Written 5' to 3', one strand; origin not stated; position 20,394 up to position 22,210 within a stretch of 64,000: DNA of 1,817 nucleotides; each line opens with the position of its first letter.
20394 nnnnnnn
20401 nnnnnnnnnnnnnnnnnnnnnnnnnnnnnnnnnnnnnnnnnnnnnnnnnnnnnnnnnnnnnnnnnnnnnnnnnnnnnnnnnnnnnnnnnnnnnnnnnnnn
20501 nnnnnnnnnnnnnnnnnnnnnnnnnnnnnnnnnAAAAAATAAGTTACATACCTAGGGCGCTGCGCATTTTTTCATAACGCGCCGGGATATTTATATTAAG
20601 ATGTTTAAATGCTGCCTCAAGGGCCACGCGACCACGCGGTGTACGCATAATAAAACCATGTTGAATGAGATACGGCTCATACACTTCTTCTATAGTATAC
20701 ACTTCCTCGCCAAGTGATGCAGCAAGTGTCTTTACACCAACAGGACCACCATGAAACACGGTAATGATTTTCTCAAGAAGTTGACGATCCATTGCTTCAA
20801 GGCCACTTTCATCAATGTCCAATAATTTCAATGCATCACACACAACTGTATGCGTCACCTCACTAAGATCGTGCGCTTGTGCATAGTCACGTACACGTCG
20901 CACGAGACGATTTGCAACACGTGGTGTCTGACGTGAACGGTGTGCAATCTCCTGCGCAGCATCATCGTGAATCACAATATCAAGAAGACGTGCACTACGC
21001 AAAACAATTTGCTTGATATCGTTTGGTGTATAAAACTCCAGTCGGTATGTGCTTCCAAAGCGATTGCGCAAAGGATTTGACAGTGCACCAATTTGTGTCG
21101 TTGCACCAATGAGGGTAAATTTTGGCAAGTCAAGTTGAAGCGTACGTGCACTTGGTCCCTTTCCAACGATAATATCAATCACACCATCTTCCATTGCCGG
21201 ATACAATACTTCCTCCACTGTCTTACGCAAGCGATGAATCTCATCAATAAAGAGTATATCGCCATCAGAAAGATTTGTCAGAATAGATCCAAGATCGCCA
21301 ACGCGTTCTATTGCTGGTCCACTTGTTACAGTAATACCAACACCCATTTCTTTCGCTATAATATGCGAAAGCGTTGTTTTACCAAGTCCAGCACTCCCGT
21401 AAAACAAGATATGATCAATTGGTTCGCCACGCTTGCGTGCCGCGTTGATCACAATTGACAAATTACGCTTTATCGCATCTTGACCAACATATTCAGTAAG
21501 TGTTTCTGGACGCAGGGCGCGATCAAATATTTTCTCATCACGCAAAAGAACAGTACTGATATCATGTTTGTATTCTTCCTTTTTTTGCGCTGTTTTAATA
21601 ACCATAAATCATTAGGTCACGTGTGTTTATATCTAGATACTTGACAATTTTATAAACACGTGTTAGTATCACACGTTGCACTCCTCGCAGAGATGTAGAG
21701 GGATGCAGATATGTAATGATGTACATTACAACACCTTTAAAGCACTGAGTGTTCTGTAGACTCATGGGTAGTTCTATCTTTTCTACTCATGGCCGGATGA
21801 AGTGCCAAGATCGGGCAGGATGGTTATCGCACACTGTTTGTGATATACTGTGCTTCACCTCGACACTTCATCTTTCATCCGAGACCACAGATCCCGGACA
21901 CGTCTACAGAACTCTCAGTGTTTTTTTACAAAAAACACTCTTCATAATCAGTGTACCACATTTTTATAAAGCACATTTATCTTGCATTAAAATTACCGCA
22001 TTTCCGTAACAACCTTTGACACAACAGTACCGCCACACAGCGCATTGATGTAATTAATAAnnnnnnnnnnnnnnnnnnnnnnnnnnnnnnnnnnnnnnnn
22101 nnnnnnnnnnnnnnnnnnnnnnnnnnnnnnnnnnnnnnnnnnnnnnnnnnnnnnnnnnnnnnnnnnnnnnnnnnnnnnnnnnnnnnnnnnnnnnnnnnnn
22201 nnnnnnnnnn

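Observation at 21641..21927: Promoter-to-terminator orphan transcript with 6S-RNA-like architecture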

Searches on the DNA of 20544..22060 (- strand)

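Call 4: search_rna_families(source=window, start=21560, end=22060, threshold=evalue, max_evalue=10, show_alignments=4)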
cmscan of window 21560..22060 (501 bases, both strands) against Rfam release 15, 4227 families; matches with E-value up to 10: 2.
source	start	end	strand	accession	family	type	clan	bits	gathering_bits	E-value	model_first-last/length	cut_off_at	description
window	21940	22011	+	RF02059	STnc50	Gene; sRNA;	-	16.8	55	4.5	1-84/84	no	Salmonella enterica sRNA STnc40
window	21883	21953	-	RF01526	ceN106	Gene; snRNA; snoRNA; CD-box;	-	15.5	60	2.4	1-77/77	no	C. elegans snoRNA ceN106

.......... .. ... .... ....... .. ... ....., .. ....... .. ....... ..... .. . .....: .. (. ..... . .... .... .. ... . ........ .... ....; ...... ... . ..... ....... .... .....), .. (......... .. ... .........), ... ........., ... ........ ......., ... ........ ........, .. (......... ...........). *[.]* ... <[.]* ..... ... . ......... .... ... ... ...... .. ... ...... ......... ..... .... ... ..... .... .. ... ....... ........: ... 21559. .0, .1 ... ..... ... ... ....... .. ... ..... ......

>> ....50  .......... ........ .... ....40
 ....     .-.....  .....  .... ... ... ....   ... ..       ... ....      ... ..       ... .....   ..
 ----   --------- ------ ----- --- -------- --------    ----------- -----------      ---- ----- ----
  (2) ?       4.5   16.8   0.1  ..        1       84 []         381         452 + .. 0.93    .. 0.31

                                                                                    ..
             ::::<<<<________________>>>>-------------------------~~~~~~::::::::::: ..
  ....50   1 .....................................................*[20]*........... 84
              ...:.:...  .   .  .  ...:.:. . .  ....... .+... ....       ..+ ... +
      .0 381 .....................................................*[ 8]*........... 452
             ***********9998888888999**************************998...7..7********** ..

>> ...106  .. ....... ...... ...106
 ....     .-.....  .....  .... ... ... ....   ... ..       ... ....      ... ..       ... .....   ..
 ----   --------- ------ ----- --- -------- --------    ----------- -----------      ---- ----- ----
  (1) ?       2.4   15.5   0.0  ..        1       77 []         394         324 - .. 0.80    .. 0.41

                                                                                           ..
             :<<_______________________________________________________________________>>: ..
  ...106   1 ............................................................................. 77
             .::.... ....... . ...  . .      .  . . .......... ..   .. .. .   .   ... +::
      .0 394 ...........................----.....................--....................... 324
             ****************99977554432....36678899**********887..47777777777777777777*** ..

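Call 15: search_rna_families(source=L021, start=2400, end=2800, threshold=evalue, max_evalue=10, show_alignments=3)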
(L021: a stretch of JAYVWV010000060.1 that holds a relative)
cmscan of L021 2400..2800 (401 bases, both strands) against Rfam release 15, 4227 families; matches with E-value up to 10: 5.
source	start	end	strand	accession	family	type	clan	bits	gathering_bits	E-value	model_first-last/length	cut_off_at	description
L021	2487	2779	-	RF02452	ncr1575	Gene; sRNA;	-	21.1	60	0.92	1-212/212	no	Bacillus sRNA ncr1575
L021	2482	2558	-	RF01772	rnk_pseudo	Cis-reg; leader;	-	18.5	55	0.94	1-108/108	no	Pseudomonas rnk leader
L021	2486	2595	-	RF01859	Phe_leader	Cis-reg; leader;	-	18.3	55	1.4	1-125/125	no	Phenylalanine leader peptide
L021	2755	2798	-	RF00315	snoJ33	Gene; snRNA; snoRNA; CD-box;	-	14.2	45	5.1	1-81/81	no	Small nucleolar RNA J33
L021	2402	2433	+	RF01310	sR7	Gene; snRNA; snoRNA; CD-box;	-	11.4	37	4.2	1-57/57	no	Small nucleolar RNA sR7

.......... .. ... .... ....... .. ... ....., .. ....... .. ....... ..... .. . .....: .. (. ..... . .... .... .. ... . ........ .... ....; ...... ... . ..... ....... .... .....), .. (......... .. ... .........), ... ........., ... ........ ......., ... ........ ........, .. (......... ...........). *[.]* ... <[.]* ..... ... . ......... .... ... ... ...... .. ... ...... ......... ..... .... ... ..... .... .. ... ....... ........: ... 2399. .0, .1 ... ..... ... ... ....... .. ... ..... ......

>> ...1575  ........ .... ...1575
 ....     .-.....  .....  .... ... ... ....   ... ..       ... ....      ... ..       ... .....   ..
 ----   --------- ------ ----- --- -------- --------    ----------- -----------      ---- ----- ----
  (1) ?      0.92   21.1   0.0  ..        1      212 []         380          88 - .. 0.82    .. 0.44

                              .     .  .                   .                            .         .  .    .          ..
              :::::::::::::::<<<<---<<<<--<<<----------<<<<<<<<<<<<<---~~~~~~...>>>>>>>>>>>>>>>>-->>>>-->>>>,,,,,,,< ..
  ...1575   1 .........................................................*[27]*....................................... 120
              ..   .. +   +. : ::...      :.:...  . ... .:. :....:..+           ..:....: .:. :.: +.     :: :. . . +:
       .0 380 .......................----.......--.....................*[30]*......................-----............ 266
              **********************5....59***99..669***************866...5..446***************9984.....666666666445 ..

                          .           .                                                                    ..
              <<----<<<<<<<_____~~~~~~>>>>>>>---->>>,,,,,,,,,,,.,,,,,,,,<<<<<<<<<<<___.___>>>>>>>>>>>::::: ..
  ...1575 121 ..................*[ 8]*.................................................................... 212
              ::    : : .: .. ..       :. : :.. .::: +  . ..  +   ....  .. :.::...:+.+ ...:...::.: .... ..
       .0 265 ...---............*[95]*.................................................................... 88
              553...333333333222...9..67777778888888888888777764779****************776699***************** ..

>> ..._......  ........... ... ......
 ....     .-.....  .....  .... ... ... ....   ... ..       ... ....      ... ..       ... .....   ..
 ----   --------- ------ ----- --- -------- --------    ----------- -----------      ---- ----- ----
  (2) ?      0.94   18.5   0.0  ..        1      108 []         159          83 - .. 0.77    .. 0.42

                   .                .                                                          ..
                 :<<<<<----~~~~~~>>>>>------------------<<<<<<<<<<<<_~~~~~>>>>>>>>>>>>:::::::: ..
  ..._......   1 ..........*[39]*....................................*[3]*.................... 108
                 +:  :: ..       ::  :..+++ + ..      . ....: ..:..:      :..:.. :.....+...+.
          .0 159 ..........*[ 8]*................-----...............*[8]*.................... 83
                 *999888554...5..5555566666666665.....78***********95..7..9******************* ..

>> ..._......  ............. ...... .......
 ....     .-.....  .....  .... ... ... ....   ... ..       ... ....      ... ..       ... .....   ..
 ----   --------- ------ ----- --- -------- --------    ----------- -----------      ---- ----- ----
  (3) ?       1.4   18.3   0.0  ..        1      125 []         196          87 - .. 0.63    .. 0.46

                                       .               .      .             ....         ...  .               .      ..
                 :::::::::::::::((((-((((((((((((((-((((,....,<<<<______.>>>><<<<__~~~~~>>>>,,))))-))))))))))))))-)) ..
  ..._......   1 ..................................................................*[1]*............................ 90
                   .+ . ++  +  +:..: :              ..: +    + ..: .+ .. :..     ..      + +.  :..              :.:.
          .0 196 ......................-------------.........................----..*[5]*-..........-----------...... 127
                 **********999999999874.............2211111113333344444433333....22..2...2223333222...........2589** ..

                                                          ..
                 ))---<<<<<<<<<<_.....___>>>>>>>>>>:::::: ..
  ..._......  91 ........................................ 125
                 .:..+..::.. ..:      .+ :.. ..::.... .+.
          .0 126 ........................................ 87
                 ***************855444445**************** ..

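Call 16: search_rna_families(sources=[L001, L005, L008, L011, L014, L022, L023, L024, L028, L029, L030, L032, L033, L034, L036, L046, L047, L048, L002, L066], threshold=gathering)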
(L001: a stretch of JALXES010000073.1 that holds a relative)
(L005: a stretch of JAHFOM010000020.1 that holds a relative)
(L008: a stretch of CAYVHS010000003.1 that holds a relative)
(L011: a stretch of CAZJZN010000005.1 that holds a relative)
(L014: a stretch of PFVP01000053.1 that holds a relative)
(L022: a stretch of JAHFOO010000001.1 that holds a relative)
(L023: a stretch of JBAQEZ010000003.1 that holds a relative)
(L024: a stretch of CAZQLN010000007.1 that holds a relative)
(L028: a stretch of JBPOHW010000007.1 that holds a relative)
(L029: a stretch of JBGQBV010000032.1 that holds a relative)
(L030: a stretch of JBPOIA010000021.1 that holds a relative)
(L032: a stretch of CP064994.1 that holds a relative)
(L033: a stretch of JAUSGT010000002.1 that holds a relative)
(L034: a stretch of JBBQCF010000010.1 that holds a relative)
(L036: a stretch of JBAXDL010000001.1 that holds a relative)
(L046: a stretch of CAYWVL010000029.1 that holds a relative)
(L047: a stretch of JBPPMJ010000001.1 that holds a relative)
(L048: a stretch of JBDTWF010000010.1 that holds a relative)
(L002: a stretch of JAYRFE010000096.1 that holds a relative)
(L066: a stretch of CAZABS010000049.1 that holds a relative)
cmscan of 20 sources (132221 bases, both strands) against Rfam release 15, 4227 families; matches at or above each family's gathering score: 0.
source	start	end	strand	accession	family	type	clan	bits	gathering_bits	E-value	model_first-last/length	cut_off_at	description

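Call 26: build_rna_model(alignment_id=A2, structure=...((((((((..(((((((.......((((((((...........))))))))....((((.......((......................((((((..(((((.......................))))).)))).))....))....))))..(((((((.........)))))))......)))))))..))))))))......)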
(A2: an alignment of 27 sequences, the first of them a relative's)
Model R1 built from alignment A2 (27 sequences, 210 columns); structure: as given.
model positions 164; base pairs 47; branch points 2; effective number of sequences 1.8; information 0.59 bits per position. Calibrated on 0.2 Mb of random sequence (short: E-values are rough).
structure used (alignment columns):
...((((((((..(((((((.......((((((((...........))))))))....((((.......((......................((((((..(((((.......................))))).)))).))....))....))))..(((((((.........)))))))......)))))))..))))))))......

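Call 27: search_with_rna_model(model_id=R1, sources=[window, L001, L002, L003, L004, L005, L006, L007, L008, L009, L010, L011, L012, L013, L014, L015, L016, L017, L018, L019, L020, L021, L022, L023, L024, L025, L026, L027, L028, L029, L030, L031, L032, L033, L034, L035, L036, L037, L038, L039, L040, L041, L042, L043, L044, L045, L046, L047, L048, L049, L050, L051, L052, L053, L054, L055, L056, L057, L058, L059, L060, L061, L062, L063, L064, L065, L066, L067, L068, L069, L070, L071, L072, L073, L074, L075, L076, L077, L078, L079, L080], max_evalue=1, make_alignment=true)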
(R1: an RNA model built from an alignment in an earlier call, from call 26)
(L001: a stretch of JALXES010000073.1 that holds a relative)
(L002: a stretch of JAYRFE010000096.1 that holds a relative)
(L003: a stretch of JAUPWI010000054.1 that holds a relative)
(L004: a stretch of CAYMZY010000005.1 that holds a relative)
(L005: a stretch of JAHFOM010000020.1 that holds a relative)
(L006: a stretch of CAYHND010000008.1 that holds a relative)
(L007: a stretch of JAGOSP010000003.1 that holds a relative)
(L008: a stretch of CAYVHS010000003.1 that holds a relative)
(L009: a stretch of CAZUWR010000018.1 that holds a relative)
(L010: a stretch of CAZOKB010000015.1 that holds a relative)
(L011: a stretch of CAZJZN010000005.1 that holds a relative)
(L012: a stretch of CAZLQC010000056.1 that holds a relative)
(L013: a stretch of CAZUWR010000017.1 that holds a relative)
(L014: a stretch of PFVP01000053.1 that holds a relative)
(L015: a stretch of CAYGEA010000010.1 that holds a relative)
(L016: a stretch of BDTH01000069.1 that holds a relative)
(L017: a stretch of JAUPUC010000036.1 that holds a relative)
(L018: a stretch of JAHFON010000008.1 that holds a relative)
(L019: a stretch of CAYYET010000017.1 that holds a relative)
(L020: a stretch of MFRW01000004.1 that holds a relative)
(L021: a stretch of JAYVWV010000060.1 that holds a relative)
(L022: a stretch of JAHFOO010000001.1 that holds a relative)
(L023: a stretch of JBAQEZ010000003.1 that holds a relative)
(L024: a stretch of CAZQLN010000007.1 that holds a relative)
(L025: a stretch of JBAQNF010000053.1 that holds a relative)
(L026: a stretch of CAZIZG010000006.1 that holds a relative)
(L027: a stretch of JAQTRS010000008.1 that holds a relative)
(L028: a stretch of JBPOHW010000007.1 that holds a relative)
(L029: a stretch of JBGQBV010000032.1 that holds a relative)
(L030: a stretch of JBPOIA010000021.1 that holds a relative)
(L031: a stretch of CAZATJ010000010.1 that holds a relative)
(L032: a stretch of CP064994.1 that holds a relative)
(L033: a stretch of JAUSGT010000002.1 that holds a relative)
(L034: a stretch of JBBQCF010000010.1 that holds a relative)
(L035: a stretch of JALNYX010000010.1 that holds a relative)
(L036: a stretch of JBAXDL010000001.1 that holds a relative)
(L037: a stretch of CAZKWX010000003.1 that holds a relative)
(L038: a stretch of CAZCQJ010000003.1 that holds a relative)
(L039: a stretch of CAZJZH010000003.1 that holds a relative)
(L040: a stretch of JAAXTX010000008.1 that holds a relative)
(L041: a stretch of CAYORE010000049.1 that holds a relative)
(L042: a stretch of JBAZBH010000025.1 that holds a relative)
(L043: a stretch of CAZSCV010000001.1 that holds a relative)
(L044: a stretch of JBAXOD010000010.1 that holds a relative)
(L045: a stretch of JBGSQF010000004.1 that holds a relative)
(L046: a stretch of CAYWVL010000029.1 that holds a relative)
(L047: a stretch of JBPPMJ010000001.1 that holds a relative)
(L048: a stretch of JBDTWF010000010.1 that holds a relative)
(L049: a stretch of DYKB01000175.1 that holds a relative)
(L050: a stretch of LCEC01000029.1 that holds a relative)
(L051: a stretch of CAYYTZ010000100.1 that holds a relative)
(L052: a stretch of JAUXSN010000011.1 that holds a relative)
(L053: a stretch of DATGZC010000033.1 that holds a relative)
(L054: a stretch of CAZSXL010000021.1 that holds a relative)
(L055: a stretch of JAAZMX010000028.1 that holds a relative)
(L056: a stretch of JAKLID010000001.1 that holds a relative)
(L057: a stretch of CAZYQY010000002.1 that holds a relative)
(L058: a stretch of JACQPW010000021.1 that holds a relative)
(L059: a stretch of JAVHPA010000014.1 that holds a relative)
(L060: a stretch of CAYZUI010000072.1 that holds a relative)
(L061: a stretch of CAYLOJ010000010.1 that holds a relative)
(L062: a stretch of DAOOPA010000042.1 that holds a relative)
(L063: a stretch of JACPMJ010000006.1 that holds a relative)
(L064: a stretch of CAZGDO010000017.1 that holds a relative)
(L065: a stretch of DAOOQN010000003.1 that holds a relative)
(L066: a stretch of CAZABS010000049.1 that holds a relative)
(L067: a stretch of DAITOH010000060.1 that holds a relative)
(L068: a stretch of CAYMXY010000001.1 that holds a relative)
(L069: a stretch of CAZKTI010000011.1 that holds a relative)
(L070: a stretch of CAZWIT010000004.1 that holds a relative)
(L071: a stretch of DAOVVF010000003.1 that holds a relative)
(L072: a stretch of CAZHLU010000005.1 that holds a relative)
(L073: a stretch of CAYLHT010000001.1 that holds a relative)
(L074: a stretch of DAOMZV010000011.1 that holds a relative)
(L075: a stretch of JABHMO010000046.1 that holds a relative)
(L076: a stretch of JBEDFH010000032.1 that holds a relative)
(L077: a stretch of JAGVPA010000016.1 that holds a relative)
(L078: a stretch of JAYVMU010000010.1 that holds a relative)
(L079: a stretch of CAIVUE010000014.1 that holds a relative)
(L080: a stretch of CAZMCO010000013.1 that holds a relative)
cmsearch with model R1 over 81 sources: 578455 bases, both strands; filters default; matches with E-value up to 1: 67.
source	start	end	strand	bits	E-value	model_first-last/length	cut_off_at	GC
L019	2314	2477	-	180.6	3.4e-47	1-164/164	no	0.49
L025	2706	2868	-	176.9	3.6e-46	1-164/164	no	0.45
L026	2692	2855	-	175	1.2e-45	1-164/164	no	0.5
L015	2643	2805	-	172.9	4.6e-45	1-164/164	no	0.51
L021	2526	2688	-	171.5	1.1e-44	1-164/164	no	0.49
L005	2643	2805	-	171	1.5e-44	1-164/164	no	0.52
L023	2699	2861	-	170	2.9e-44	1-164/164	no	0.46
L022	2638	2800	-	169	5.6e-44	1-164/164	no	0.46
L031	2662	2824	-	168.9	5.9e-44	1-164/164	no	0.49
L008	2634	2796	-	166.3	3.1e-43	1-164/164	no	0.52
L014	2503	2665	-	165.4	5.4e-43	1-164/164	no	0.47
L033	2677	2838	-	162.8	2.8e-42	1-164/164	no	0.46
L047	2596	2758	-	161.5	6.4e-42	1-164/164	no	0.39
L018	2643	2807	-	160.7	1.1e-41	1-164/164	no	0.49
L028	2465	2627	-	160.4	1.3e-41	1-164/164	no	0.56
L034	2613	2778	-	157.4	8.4e-41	1-164/164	no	0.47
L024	2680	2842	-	157.2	9.6e-41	1-164/164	no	0.49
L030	2601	2761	-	156.8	1.3e-40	1-164/164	no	0.48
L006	2240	2402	-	154.5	5.6e-40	1-164/164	no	0.47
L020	2687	2855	-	154.3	6.3e-40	1-164/164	no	0.49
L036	2503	2668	-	152.7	1.7e-39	1-164/164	no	0.48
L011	2603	2764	-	151.2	4.5e-39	1-164/164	no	0.58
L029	2566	2728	-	150.6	6.5e-39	1-164/164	no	0.53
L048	2635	2809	-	144.7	2.8e-37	1-164/164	no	0.52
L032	1497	1662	-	143.9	4.6e-37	1-164/164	no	0.54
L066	2568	2741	-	139.6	7.1e-36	1-164/164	no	0.51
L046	2564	2745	-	133.2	4e-34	1-164/164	no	0.53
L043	2621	2789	-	124.2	1.2e-31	1-164/164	no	0.43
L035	2627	2795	-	122.5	3.6e-31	1-164/164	no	0.41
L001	423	600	-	117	1.2e-29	1-164/164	no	0.49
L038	2249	2414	-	113.2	1.3e-28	1-164/164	no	0.48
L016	2553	2789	-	110.7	6.6e-28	1-164/164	no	0.43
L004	2440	2701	-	108.7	2.4e-27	1-164/164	no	0.52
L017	2513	2766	-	108.6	2.6e-27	1-164/164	no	0.49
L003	2404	2664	-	108.3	3e-27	1-164/164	no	0.51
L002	2424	2680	-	108.1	3.6e-27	1-164/164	no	0.5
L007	2478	2738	-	103.7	5.9e-26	1-164/164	no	0.47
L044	2641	2860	-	97.9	2.2e-24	1-164/164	no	0.51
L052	2700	2861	-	97.9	2.3e-24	1-164/164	no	0.51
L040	2625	2842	-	96.4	5.9e-24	1-164/164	no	0.51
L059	815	976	-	90.7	2.2e-22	1-164/164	no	0.51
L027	2465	2715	-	86.5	3.2e-21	1-164/164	no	0.5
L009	2654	2905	-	83.5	2.1e-20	1-164/164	no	0.5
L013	2654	2905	-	83.5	2.1e-20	1-164/164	no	0.5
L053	2631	2793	-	81.4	8e-20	1-164/164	no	0.53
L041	2619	2769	-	72.5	2.4e-17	1-164/164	no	0.38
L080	2759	2926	-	70.5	8e-17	1-164/164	no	0.37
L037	2698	2848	-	61.4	2.7e-14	1-164/164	no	0.44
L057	2765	2928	-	61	3.4e-14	1-164/164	no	0.35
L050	2374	2537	-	53.2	4.8e-12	1-164/164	no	0.45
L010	1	104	-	47.1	2.4e-10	1-119/164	3'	0.5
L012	1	47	-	34.9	5.6e-07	1-46/164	3'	0.38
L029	2566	2728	+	31.5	4.7e-06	1-164/164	no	0.53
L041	2619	2769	+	29.1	2.2e-05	1-164/164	no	0.38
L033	2677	2838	+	27.2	7.4e-05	1-164/164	no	0.46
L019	2314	2477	+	27.1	7.9e-05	1-164/164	no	0.49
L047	2596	2758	+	24.3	0.00046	1-164/164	no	0.39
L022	2638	2800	+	23.5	0.00078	1-164/164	no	0.46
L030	2601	2761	+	23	0.001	1-164/164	no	0.48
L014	2503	2665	+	22.9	0.0011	1-164/164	no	0.47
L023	2699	2861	+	22.8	0.0012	1-164/164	no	0.46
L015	2643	2805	+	20.6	0.005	1-164/164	no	0.51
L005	2643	2805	+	19.6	0.0094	1-164/164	no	0.52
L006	2240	2402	+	15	0.17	1-164/164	no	0.47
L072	2200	2322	-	14.1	0.31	1-164/164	no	0.36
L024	3944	4012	-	12.8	0.68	1-164/164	no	0.38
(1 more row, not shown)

Alignment A3: 67 matches aligned to the model, 502 columns, each read 5' to 3' on its own strand. Consensus structure (alignment columns), stored with it:
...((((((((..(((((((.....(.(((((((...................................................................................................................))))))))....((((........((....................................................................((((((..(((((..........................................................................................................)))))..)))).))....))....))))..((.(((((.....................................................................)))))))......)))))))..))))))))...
